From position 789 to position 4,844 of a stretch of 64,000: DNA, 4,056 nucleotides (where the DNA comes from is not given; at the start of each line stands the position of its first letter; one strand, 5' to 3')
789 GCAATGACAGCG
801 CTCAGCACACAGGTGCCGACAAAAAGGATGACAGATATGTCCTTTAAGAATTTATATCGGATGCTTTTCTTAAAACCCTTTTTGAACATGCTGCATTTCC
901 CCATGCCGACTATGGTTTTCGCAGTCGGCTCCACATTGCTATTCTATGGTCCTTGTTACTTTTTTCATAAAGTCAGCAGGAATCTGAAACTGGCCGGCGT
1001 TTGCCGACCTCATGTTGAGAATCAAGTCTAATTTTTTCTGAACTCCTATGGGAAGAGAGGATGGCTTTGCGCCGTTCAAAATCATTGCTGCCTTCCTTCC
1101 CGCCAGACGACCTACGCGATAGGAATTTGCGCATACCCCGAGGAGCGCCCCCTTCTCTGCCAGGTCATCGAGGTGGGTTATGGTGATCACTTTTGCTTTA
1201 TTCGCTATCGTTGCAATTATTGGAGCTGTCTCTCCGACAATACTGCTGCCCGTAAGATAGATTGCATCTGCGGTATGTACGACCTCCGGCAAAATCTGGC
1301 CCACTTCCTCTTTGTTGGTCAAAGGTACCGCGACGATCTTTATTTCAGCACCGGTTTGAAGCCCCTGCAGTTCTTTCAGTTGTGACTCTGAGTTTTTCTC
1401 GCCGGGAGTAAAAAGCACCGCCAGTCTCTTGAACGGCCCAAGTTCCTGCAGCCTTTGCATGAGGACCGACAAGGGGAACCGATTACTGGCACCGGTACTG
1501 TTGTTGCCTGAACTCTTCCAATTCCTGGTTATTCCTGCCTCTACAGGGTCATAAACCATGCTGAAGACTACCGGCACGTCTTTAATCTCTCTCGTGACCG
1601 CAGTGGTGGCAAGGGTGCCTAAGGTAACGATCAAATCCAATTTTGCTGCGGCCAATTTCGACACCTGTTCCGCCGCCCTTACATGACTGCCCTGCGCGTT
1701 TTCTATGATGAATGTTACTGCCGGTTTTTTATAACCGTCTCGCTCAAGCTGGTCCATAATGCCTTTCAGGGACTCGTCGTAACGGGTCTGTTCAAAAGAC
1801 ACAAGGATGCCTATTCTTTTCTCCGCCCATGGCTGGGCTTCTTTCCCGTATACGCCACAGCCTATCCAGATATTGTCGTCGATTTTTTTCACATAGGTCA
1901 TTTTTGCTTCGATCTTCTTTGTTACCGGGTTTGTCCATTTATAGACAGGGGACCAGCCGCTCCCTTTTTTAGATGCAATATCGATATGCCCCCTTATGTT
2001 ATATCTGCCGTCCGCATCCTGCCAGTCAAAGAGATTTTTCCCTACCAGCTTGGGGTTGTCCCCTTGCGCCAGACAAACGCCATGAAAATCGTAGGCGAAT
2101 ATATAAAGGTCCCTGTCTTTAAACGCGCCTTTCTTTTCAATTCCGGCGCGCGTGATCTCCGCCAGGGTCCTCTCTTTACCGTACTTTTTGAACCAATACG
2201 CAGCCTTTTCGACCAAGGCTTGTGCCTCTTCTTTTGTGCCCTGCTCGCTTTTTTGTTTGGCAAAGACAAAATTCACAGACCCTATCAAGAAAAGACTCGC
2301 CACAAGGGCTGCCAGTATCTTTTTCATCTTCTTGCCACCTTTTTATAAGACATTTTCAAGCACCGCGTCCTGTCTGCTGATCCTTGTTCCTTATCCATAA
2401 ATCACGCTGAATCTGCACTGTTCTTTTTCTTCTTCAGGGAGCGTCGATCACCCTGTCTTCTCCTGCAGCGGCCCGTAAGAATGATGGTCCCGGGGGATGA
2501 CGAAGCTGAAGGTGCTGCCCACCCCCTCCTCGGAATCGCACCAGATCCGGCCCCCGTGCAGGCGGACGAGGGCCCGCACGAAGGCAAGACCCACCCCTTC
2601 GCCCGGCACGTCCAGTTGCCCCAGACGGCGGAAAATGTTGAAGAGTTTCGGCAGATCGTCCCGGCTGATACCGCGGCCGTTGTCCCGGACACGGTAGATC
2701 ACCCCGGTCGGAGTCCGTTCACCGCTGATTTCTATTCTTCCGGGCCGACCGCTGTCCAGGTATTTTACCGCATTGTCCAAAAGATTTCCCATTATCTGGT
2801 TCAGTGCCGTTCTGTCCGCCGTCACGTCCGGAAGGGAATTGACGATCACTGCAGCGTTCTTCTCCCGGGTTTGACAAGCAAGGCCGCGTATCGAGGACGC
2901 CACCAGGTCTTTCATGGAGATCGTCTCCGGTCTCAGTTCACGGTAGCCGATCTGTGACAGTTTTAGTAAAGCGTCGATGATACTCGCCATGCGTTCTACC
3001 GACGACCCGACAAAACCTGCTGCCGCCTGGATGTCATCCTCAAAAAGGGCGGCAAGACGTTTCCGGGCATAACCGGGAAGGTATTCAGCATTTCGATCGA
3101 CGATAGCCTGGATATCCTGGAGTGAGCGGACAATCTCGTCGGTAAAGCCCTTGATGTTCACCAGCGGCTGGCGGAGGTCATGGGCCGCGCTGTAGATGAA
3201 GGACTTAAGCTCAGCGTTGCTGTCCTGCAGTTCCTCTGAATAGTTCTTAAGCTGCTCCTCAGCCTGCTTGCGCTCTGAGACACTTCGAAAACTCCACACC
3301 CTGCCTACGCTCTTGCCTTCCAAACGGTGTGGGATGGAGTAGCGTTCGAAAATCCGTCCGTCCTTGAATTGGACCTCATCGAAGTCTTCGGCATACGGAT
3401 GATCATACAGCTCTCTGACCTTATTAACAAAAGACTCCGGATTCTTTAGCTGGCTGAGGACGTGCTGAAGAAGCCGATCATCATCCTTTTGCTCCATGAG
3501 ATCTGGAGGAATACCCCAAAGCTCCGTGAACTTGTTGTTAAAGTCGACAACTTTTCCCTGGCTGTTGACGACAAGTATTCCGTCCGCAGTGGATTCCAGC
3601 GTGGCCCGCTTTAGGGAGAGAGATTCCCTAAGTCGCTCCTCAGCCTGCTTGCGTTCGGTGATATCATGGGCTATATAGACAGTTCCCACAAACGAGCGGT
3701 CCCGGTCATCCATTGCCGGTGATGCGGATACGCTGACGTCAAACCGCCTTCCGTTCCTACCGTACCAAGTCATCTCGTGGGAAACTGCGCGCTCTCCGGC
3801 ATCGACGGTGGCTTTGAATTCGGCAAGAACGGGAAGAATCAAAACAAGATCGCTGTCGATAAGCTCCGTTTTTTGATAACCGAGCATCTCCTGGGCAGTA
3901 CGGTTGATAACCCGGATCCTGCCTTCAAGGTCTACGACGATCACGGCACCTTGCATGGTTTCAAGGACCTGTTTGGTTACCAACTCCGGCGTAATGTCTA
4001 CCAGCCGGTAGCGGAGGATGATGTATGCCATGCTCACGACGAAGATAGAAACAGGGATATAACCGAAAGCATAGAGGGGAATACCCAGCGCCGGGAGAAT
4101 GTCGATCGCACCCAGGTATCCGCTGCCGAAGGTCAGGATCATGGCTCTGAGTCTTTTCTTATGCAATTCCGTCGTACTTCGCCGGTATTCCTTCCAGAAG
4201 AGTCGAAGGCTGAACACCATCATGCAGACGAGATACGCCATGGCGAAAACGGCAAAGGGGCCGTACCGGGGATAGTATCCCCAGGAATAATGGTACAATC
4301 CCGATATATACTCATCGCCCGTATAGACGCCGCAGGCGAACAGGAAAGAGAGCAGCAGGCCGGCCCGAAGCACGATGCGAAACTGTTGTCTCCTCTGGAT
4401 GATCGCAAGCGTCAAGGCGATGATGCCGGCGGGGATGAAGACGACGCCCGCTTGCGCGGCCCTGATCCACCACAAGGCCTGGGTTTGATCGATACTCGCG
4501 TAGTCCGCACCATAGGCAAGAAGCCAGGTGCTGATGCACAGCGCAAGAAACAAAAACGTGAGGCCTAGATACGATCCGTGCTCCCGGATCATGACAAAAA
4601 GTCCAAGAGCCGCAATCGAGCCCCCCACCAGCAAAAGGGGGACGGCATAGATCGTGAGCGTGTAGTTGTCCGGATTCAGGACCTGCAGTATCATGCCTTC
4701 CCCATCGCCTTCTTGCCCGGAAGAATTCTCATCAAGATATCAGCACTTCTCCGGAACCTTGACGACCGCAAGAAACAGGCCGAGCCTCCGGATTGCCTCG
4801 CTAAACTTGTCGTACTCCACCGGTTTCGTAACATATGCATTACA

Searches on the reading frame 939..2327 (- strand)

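Call 59: search_protein_families(library=pfam, proteins=[window:939-2327:-], max_evalue=0.00001)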
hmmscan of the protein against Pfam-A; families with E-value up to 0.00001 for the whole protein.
window:939-2327:- (462 aa): 3 families
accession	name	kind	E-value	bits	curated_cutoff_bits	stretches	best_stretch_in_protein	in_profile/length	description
PF04392.18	ABC_sub_bind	-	6e-44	150.9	25.9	1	172-457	2-289/293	ABC transporter substrate binding protein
PF08269.17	dCache_2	-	7.7e-18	65.1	26.5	1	24-165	39-187/298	Cache domain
PF17200.10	sCache_2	-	1.3e-16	61.3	25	1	24-170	26-151/155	Single Cache domain 2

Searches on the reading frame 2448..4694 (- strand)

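Call 59: search_protein_families(library=pfam, proteins=[window:2448-4694:-], max_evalue=0.00001)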
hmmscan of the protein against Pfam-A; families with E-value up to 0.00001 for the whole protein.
window:2448-4694:- (748 aa): 9 families
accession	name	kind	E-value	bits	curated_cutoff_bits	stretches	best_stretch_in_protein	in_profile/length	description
PF02518.31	HATPase_c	-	4.7e-26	91.8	26.4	1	627-736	2-110/111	Histidine kinase-, DNA gyrase B-, and HSP90-like ATPase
PF00989.32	PAS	-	5.2e-20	72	22.6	1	242-339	5-110/113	PAS fold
PF13426.13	PAS_9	-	5.8e-18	65.5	27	1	250-347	3-103/103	PAS domain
PF08448.16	PAS_4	-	6.9e-15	55.7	23.1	1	244-350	1-110/110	PAS fold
PF16927.11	HisKA_7TM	-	1e-14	55.4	28.6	1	25-236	6-224/224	N-terminal 7TM region of histidine kinase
PF13188.13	PAS_8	-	2.2e-14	53.2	21.8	1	241-296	4-56/65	PAS domain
PF12860.13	PAS_7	-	1.9e-11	44.6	27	0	366-480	1-115/115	PAS fold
PF24820.1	Diguanyl_cycl_sensor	-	5.3e-07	30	28.1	0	244-279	2-37/109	Diguanylate cyclase-like sensor domain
PF00512.31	HisKA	-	6.9e-06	26.5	26.9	0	497-523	3-29/66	His Kinase A (phospho-acceptor) domain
